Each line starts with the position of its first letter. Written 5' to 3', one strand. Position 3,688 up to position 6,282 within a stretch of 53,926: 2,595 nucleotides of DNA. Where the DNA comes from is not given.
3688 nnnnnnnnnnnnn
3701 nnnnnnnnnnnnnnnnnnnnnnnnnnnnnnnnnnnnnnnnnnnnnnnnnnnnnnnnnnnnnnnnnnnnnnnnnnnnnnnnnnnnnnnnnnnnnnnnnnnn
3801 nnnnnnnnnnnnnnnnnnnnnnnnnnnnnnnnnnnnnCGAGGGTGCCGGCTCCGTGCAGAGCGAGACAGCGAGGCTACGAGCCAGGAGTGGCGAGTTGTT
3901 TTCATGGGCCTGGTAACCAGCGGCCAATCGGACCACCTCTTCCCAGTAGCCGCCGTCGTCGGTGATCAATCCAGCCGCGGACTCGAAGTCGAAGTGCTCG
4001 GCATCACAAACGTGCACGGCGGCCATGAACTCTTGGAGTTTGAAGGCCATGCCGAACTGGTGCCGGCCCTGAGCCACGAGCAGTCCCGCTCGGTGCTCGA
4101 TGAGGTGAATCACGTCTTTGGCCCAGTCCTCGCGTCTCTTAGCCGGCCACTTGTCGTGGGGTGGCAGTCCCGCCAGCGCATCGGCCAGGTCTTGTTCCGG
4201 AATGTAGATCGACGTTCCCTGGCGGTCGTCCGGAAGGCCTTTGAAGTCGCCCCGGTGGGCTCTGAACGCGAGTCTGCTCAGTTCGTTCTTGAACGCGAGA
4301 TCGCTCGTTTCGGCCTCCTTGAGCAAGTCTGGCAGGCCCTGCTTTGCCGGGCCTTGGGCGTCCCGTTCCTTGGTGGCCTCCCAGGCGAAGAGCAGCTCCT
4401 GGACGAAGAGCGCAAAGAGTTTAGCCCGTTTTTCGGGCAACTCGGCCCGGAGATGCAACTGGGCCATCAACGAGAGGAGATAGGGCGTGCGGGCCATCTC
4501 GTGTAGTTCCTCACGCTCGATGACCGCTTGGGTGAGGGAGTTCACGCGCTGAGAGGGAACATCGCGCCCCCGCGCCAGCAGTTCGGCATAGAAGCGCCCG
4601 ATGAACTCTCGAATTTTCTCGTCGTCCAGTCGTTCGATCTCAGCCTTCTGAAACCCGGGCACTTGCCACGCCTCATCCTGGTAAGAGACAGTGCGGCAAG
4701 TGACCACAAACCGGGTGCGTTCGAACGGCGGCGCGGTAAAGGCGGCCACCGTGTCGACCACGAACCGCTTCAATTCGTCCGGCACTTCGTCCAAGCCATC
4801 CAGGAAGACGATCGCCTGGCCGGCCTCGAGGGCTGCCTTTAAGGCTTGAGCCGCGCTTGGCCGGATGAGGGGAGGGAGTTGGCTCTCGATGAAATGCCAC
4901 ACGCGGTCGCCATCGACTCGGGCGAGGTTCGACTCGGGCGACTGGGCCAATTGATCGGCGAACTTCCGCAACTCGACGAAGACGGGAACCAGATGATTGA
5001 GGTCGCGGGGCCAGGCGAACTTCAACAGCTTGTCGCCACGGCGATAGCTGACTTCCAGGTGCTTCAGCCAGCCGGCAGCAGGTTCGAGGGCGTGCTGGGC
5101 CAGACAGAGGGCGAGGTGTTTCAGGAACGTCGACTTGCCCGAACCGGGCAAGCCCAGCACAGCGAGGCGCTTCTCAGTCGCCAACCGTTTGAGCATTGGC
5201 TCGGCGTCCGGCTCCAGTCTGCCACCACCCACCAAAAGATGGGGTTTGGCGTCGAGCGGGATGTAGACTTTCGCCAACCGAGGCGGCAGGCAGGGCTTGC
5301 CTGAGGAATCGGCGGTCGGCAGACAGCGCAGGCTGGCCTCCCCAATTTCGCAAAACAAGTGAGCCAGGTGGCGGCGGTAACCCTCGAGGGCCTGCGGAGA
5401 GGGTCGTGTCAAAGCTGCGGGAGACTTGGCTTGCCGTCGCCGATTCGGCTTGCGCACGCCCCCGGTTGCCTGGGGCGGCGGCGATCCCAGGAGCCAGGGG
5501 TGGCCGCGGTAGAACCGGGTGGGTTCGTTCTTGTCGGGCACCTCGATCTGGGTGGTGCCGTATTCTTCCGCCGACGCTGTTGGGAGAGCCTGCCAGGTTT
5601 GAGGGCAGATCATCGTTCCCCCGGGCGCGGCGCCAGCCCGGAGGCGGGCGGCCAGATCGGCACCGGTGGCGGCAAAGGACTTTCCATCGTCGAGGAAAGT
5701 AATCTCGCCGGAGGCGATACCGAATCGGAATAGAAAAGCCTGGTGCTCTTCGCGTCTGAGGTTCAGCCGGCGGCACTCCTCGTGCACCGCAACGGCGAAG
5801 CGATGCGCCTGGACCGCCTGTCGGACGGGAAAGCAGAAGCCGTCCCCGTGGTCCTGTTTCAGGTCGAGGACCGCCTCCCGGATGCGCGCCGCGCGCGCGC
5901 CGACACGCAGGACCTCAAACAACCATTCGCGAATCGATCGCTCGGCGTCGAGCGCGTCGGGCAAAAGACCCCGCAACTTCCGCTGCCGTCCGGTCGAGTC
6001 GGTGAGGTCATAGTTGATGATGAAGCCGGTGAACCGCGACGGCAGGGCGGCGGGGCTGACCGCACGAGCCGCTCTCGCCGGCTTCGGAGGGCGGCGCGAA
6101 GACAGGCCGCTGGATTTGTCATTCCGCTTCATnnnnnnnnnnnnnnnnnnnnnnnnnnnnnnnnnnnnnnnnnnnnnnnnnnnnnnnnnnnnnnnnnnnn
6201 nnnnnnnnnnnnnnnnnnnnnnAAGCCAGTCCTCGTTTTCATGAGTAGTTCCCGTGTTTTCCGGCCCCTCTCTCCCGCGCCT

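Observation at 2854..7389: Candidate STAND-gated cyclic-nucleotide defence pair: cyclase-NACHT-FGE/lectin fusion plus cNMP-binding 2-TM partner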

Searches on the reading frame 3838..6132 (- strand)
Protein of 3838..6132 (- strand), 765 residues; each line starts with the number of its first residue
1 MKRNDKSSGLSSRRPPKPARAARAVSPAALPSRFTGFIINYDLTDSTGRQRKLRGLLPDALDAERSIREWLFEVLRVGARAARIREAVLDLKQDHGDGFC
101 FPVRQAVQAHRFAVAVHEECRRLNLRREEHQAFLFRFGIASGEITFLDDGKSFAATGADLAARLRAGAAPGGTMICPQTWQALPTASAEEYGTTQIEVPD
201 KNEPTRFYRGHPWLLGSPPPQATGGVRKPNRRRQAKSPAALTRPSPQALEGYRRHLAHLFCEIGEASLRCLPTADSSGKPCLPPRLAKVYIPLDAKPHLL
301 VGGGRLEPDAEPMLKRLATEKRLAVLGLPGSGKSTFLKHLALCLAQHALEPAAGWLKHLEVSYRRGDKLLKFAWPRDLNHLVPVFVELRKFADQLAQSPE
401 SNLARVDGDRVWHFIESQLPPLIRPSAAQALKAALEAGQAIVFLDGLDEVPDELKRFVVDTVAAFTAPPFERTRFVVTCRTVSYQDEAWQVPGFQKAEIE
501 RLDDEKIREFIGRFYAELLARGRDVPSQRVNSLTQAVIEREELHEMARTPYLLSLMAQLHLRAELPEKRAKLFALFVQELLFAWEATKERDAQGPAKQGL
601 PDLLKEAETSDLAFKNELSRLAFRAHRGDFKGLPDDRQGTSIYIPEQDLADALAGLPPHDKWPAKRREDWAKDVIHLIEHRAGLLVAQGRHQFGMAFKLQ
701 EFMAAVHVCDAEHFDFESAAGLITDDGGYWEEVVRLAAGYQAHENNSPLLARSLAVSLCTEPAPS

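Call 7: find_homologous_proteins(query=window:3838-6132:-, max_evalue=0.001)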
Query seq(765 aa) (765 aa): 322 proteins with E <= 0.001 among 8000 candidates; the best 120 are listed.
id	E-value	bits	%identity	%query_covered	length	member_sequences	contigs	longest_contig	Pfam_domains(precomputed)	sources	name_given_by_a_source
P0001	0.0e+0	1742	100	100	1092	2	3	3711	PF05729.19,PF03781.23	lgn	-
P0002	7.2e-217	741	66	68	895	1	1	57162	PF05729.19,PF03781.23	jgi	jgi:energy-coupling factor transporter ATP-binding protein EcfA2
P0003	8.4e-209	714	63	68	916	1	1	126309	PF05729.19,PF03781.23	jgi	jgi:formylglycine-generating enzyme required for sulfatase activity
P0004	3.7e-172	593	57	68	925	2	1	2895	PF05729.19,PF03781.23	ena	-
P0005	1.9e-114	402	43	71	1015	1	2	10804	PF05729.19,PF03781.23,PF13191.13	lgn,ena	-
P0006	2.9e-96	342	41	68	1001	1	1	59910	PF05729.19,PF03781.23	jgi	jgi:formylglycine-generating enzyme required for sulfatase activity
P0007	9.5e-95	337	42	66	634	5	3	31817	PF05729.19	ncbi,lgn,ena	-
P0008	8.1e-90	321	41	71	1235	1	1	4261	PF05729.19,PF03781.23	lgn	-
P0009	8.9e-85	304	40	68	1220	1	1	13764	PF05729.19,PF03781.23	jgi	jgi:formylglycine-generating enzyme required for sulfatase activity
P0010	2.4e-82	296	38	67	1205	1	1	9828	PF05729.19,PF03781.23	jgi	jgi:formylglycine-generating enzyme required for sulfatase activity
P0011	4.6e-82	295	37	68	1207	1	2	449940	PF01582.26,PF05729.19,PF03781.23,PF13676.12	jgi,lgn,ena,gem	-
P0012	4.4e-76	275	37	69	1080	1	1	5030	PF03781.23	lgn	-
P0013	8.2e-75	271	38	63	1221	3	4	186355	PF05729.19,PF03781.23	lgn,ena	-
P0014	2.3e-72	263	35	68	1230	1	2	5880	PF05729.19,PF03781.23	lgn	-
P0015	1.1e-60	224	37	67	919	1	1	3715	PF05729.19,PF03781.23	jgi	jgi:formylglycine-generating enzyme required for sulfatase activity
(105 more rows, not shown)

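Call 10: find_encoding_contigs(protein=P0001, flank=10000, max_places=6)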
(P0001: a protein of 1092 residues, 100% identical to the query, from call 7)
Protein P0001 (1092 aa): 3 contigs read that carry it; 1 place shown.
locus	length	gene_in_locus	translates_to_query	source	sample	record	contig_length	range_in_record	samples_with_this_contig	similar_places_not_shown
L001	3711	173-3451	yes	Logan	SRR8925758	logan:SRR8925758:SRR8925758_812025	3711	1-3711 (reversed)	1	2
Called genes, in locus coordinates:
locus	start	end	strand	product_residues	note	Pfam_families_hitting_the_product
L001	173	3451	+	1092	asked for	PF05729:NACHT (faint), PF03781:FGE-sulfatase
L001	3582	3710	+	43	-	?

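Call 79: find_encoding_contigs(protein=P0003, flank=8000, max_places=2)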
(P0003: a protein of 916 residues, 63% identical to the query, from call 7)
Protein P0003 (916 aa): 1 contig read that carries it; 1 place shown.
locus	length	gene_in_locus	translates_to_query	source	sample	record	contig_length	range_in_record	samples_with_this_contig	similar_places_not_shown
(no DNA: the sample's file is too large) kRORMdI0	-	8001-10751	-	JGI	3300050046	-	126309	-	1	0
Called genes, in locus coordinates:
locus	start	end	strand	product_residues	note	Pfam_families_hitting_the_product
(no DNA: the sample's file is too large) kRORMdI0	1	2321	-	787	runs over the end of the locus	PF00072:Response_reg, PF08447:PAS_3, PF00989:PAS, PF08448:PAS_4 (weak), PF13426:PAS_9 (weak), PF00512:HisKA, PF02518:HATPase_c, PF00072:Response_reg, +1 more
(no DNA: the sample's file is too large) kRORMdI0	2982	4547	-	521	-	PF00135:COesterase, PF20434:BD-FAE, PF07859:Abhydrolase_3 (faint)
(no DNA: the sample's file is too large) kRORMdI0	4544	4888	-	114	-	-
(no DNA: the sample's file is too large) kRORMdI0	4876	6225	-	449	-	PF03109:ABC1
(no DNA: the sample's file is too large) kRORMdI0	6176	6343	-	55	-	-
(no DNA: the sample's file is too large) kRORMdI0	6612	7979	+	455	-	-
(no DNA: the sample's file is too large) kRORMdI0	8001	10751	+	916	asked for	PF05729:NACHT (weak), PF03781:FGE-sulfatase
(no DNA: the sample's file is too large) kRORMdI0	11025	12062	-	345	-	PF14317:YcxB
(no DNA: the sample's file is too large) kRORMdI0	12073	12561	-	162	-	-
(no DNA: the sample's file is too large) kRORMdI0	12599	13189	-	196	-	PF16357:PepSY_TM_like_2, PF03929:PepSY_TM (faint)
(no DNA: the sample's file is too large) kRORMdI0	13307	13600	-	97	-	?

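Call 80: find_encoding_contigs(protein=P0002, flank=8000, max_places=2)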
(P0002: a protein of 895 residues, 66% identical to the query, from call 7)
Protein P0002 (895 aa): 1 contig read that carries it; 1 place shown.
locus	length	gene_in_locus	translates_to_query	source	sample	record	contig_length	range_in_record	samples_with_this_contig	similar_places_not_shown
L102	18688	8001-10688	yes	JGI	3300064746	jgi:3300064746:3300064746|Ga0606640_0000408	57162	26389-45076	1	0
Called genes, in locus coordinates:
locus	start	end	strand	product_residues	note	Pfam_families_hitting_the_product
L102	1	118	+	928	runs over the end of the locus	PF24883:NPHP3_N (weak), PF05729:NACHT (weak), PF03781:FGE-sulfatase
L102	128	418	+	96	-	-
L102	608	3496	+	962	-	PF05729:NACHT (faint), PF24883:NPHP3_N (weak), PF03781:FGE-sulfatase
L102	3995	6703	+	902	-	PF05729:NACHT, PF03781:FGE-sulfatase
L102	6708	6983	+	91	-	-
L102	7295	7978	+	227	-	-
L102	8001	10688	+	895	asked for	PF05729:NACHT (weak), PF03781:FGE-sulfatase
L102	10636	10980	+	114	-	PF03781:FGE-sulfatase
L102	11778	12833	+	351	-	PF00795:CN_hydrolase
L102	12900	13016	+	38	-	-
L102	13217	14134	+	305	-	-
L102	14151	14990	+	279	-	PF00809:Pterin_bind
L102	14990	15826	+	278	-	PF19293:CdaA_N (weak), PF02457:DAC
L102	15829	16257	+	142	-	-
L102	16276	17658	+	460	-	PF02878:PGM_PMM_I, PF02879:PGM_PMM_II, PF02880:PGM_PMM_III, PF00408:PGM_PMM_IV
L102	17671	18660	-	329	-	PF01152:Bac_globin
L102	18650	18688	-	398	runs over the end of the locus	PF05359:DUF748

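Call 96: search_protein_families(library=pfam, proteins=[L102:7295-7975:+], max_evalue=0.05)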
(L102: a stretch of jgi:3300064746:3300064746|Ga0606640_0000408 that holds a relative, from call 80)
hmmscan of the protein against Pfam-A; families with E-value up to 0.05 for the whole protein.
L102:7295-7975:+ (227 aa): 0 families
